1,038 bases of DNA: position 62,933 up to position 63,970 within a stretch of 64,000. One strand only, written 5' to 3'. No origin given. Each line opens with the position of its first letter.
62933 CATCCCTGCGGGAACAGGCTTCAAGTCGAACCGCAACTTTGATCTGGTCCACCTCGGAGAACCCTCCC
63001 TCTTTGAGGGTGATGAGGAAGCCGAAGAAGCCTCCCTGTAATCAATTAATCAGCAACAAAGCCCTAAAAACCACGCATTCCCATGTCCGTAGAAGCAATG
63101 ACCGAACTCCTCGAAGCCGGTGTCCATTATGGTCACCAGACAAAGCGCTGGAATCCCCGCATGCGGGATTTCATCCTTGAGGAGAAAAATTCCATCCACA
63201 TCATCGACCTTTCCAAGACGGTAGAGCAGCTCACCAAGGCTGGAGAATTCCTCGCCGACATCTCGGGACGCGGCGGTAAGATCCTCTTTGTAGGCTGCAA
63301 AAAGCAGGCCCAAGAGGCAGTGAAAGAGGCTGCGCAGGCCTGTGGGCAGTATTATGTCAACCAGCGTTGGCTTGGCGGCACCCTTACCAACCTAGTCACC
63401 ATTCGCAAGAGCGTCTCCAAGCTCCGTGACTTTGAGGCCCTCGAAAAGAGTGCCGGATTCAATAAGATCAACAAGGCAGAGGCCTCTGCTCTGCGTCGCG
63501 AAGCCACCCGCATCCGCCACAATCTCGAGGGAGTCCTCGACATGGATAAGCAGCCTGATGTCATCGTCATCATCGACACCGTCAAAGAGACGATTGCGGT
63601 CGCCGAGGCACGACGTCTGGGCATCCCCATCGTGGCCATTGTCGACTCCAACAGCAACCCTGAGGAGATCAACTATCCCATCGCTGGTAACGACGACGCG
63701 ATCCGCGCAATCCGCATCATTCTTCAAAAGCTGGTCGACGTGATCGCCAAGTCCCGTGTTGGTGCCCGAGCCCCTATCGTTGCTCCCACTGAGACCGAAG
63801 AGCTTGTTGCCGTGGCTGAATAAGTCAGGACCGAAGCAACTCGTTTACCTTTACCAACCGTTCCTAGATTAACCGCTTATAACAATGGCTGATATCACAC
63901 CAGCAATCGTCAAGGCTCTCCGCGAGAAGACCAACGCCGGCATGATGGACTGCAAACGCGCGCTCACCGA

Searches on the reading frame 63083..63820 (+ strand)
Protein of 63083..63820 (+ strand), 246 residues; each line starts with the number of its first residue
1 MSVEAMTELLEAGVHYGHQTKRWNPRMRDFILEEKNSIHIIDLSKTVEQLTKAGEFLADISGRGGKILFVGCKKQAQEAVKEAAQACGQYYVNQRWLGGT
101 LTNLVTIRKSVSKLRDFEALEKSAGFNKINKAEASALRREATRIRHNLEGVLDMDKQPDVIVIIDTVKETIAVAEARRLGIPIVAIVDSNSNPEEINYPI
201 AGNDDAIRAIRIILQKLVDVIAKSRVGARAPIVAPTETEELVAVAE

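Call 53: search_protein_families(library=pfam, proteins=[window:63083-63820:+], max_evalue=0.00001)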
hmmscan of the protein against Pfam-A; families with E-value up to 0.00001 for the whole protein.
window:63083-63820:+ (246 aa): 1 family
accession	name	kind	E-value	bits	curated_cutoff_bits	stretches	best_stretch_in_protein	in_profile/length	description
PF00318.25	Ribosomal_S2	-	1.1e-85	286.8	26.1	1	9-223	1-215/216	Ribosomal protein S2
